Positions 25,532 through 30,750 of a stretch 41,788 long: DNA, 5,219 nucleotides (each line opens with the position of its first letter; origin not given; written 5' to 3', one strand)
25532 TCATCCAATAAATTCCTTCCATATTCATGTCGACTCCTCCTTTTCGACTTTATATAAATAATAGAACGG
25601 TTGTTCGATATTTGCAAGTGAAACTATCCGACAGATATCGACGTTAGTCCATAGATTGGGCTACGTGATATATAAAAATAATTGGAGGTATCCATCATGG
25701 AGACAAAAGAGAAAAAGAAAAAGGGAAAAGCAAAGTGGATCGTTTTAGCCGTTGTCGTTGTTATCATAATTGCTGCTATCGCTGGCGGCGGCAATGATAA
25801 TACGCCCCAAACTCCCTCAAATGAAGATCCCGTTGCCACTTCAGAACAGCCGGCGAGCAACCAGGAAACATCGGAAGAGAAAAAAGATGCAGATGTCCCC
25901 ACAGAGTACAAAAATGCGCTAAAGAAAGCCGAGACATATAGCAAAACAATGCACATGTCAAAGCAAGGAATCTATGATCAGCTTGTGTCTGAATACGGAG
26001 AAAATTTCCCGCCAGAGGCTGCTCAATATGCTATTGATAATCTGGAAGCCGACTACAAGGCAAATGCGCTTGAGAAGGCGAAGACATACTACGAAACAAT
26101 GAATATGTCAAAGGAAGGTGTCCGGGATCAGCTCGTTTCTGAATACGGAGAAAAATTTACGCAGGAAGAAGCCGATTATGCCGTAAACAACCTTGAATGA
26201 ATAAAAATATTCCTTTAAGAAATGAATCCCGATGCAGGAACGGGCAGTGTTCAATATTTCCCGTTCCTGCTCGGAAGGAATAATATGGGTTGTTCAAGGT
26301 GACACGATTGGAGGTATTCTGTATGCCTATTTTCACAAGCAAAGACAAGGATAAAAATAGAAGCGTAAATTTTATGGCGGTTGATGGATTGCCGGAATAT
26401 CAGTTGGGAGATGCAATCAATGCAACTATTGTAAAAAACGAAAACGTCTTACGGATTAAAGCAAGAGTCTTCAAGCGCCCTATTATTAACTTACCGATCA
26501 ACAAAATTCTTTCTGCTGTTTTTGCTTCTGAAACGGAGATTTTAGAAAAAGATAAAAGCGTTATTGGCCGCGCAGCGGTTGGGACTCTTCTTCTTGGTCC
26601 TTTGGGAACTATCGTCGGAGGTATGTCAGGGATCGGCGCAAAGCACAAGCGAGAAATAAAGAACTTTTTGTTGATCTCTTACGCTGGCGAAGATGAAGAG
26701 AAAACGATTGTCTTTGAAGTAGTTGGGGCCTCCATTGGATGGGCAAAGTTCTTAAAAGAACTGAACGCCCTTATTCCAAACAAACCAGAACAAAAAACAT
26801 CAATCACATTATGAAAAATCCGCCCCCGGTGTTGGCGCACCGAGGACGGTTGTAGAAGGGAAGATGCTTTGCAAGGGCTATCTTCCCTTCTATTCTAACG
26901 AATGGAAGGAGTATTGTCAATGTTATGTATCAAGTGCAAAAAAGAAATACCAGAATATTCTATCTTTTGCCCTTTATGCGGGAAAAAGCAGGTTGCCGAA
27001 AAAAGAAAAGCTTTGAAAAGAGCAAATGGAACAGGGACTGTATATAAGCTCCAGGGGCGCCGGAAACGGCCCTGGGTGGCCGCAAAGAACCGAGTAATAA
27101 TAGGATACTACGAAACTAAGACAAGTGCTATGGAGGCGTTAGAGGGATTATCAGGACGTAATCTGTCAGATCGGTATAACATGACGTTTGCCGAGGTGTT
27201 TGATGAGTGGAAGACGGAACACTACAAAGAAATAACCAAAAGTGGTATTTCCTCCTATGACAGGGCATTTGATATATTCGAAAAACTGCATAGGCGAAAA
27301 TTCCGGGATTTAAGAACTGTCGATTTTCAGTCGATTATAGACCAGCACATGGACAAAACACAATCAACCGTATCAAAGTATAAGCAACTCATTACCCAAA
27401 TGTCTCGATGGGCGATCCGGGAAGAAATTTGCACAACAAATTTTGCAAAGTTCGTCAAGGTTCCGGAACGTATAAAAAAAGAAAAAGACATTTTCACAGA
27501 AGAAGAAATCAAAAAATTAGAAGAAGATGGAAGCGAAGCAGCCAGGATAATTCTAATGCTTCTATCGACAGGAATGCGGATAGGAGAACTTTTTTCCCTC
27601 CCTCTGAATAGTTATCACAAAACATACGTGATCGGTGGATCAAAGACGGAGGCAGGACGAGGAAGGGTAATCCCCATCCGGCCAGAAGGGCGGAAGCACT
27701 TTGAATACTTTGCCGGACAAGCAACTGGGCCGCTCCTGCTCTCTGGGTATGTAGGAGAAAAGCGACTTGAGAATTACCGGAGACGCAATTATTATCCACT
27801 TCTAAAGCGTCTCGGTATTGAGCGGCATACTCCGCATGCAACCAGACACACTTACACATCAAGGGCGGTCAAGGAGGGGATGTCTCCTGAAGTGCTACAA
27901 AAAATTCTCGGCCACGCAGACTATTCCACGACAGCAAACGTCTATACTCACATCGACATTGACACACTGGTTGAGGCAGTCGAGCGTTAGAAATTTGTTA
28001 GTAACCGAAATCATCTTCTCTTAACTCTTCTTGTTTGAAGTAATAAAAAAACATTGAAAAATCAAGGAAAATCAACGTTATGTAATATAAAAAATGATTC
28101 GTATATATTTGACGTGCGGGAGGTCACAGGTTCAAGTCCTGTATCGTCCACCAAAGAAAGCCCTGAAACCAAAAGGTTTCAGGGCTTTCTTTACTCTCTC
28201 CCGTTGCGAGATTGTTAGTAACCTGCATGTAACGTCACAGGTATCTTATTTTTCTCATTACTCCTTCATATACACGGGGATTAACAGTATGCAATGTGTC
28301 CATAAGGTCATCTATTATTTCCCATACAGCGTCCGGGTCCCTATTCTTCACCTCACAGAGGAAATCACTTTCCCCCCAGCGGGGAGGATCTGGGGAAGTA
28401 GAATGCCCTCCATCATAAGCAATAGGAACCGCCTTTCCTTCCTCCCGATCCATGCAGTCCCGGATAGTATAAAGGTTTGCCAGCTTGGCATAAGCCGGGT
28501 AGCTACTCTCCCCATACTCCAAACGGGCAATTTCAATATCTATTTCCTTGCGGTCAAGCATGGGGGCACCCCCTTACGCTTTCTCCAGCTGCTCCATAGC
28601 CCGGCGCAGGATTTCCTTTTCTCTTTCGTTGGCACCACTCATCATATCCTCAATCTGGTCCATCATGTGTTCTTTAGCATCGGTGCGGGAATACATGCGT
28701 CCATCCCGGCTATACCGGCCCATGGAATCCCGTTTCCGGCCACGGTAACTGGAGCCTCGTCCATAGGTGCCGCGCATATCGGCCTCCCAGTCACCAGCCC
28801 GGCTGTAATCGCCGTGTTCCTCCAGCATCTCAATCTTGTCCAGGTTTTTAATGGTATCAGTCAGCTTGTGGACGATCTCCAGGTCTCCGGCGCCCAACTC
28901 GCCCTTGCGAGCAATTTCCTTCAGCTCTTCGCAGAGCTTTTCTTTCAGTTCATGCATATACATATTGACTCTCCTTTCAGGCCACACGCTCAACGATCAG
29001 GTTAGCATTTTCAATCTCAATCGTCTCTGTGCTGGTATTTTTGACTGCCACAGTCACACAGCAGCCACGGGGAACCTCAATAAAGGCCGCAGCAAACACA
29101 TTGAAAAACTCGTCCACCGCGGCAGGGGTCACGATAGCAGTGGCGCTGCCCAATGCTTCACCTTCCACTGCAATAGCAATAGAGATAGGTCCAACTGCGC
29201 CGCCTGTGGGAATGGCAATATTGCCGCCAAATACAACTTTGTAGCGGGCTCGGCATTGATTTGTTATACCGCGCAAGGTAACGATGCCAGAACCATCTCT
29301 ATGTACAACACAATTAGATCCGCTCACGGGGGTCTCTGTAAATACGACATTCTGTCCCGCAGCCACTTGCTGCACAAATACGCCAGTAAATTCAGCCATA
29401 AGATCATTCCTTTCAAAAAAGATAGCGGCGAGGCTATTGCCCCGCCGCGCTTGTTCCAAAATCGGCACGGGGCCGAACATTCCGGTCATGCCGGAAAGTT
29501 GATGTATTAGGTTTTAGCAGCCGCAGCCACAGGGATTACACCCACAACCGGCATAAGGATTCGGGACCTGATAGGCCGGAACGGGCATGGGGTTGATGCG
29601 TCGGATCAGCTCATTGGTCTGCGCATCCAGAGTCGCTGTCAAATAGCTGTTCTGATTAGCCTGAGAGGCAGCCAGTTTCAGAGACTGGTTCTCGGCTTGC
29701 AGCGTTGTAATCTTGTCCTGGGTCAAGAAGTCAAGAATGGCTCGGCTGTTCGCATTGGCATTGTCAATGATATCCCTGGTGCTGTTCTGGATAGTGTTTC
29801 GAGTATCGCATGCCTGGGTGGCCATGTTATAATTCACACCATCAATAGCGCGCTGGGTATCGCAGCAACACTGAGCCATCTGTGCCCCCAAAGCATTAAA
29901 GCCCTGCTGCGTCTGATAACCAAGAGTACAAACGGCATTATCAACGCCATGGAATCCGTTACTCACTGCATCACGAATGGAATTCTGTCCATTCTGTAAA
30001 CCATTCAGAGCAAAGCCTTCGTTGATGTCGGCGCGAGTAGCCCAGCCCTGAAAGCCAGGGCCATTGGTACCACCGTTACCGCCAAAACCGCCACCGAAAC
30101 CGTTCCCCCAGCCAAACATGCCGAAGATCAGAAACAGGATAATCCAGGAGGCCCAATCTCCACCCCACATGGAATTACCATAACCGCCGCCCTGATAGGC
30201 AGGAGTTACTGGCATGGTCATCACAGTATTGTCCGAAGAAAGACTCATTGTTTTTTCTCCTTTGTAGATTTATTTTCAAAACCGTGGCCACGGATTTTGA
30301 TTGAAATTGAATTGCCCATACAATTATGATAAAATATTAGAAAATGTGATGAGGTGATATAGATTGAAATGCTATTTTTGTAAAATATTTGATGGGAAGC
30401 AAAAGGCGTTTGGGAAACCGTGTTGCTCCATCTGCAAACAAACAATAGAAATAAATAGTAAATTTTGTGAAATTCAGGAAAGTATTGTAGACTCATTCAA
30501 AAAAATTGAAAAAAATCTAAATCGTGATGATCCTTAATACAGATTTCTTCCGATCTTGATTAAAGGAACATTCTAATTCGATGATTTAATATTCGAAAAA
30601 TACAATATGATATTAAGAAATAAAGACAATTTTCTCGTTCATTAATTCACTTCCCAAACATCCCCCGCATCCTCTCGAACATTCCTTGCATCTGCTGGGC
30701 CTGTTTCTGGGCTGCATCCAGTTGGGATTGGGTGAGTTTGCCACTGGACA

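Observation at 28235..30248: Four-gene cargo operon next to attP that looks like spore-surface (exosporium/coat-like) proteins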

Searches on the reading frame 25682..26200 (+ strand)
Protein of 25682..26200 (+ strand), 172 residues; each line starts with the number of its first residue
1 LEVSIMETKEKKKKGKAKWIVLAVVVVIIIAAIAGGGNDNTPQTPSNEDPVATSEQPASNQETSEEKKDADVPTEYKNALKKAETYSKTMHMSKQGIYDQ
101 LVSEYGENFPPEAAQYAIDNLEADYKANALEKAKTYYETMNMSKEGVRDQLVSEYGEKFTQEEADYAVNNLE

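Call 7: search_protein_families(library=phrogs, proteins=[window:25682-26200:+], max_evalue=0.01)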
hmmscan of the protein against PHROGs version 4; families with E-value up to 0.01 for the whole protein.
window:25682-26200:+ (172 aa): 11 families
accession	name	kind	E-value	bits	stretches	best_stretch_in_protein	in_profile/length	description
phrog_4980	-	moron, auxiliary metabolic gene and host takeover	3.4e-60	204.1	1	7-172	11-180/181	superinfection exclusion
phrog_15667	-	moron, auxiliary metabolic gene and host takeover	3e-33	116.5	1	60-171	93-204/208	superinfection exclusion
phrog_13294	-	other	1.1e-17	65.3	1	60-171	189-294/294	lipoprotein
phrog_21045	-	unknown function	8.1e-10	39.8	1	88-122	25-59/65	-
phrog_14275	-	unknown function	1.3e-07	32.4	1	8-71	25-92/178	-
phrog_8545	-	moron, auxiliary metabolic gene and host takeover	4.2e-05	24.4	1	9-108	8-86/177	superinfection exclusion Sie-like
phrog_24067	-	unknown function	0.00047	20.8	1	13-72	85-145/266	-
phrog_806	-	unknown function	0.001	20.2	1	17-67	6-48/187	-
phrog_8263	-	unknown function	0.0011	19.9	1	14-85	2-74/197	-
phrog_3727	-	unknown function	0.0018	19.1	1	18-91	2-74/209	-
phrog_13160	-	unknown function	0.0092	17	0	13-56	19-54/139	-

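Call 68: search_protein_families(library=padloc, proteins=[window:25682-26200:+], max_evalue=0.01)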
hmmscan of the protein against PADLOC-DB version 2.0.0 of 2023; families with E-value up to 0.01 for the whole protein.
window:25682-26200:+ (172 aa): 1 family
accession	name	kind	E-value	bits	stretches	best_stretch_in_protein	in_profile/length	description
PDLC04061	PD-T4-6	-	0.00085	16.9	1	9-85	350-431/510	-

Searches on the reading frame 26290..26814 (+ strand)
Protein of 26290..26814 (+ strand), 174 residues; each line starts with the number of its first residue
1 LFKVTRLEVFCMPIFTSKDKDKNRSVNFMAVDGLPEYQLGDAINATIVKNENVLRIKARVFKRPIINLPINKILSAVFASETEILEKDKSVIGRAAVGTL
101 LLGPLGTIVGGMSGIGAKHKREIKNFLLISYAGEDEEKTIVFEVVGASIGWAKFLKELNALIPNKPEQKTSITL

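Call 7: search_protein_families(library=phrogs, proteins=[window:26290-26814:+], max_evalue=0.01)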
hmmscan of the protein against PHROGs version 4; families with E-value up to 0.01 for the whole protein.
window:26290-26814:+ (174 aa): 5 families
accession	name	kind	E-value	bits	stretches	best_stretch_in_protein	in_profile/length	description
phrog_17658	-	unknown function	4.2e-31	109.3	1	18-167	3-159/176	-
phrog_20110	-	unknown function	8.3e-20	72.3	1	48-149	65-162/186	-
phrog_20665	-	unknown function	6.2e-17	62.9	1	29-143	123-235/306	-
phrog_4431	-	unknown function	3.4e-05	24.9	1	79-125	92-138/184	-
phrog_888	-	unknown function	0.00025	21.9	1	72-117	120-164/271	-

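Call 68: search_protein_families(library=padloc, proteins=[window:26290-26814:+], max_evalue=0.01)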
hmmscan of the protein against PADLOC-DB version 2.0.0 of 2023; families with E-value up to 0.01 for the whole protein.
window:26290-26814:+ (174 aa): 0 families

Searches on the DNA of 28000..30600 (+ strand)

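Call 8: search_dna_similar(query=window:28000-30600:+, collection=phages, mode=near, max_rows=30)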
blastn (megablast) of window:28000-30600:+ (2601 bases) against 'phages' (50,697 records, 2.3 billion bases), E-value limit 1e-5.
No match.

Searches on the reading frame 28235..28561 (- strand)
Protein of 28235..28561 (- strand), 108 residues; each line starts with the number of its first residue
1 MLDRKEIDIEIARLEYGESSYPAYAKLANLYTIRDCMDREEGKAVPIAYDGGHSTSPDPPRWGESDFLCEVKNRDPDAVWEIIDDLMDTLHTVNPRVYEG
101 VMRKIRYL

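Call 3: search_protein_families(library=pfam, proteins=[window:28235-28561:-], max_evalue=0.1)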
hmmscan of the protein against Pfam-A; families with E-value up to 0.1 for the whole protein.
window:28235-28561:- (108 aa): 0 families

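Call 7: search_protein_families(library=phrogs, proteins=[window:28235-28561:-], max_evalue=0.01)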
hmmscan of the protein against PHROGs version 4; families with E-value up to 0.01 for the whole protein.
window:28235-28561:- (108 aa): 0 families

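Call 29: search_protein_families(library=ncbifam, proteins=[window:28235-28561:-], max_evalue=0.1)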
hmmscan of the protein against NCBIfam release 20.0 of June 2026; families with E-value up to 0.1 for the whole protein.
window:28235-28561:- (108 aa): 0 families

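Call 68: search_protein_families(library=padloc, proteins=[window:28235-28561:-], max_evalue=0.01)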
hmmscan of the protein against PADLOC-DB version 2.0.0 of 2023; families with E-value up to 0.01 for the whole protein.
window:28235-28561:- (108 aa): 0 families

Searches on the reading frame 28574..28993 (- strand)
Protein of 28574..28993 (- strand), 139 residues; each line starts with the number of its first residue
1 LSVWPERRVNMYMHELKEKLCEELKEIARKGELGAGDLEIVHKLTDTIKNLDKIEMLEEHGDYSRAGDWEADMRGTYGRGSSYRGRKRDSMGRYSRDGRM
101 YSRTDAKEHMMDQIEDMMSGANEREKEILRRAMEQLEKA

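Call 3: search_protein_families(library=pfam, proteins=[window:28574-28993:-], max_evalue=0.1)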
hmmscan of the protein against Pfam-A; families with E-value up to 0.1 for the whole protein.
window:28574-28993:- (139 aa): 1 family
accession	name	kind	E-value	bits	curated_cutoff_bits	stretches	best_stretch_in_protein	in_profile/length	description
PF17263.7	DUF5329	-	0.073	13.8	27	0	90-119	17-46/95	Family of unknown function (DUF5329)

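Call 7: search_protein_families(library=phrogs, proteins=[window:28574-28993:-], max_evalue=0.01)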
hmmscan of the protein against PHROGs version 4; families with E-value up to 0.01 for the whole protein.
window:28574-28993:- (139 aa): 1 family
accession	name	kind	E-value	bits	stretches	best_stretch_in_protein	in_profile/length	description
phrog_28802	-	unknown function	3.4e-15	57.7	1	13-101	2-89/190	-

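Call 29: search_protein_families(library=ncbifam, proteins=[window:28574-28993:-], max_evalue=0.1)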
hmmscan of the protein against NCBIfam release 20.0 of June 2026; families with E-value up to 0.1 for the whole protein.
window:28574-28993:- (139 aa): 0 families

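Call 68: search_protein_families(library=padloc, proteins=[window:28574-28993:-], max_evalue=0.01)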
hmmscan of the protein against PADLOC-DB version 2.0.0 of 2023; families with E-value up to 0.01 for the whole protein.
window:28574-28993:- (139 aa): 0 families

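Call 111: search_solved_structures(query=A9, max_evalue=1, show_alignments=1)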
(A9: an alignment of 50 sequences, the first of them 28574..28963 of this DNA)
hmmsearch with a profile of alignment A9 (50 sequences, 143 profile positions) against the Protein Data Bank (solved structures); distinct sequences matched with E-value up to 1: 1.
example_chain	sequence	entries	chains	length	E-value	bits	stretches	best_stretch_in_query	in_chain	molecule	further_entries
8gjg_A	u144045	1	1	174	0.22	15.5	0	102-141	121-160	gluc_A04_0005 Binder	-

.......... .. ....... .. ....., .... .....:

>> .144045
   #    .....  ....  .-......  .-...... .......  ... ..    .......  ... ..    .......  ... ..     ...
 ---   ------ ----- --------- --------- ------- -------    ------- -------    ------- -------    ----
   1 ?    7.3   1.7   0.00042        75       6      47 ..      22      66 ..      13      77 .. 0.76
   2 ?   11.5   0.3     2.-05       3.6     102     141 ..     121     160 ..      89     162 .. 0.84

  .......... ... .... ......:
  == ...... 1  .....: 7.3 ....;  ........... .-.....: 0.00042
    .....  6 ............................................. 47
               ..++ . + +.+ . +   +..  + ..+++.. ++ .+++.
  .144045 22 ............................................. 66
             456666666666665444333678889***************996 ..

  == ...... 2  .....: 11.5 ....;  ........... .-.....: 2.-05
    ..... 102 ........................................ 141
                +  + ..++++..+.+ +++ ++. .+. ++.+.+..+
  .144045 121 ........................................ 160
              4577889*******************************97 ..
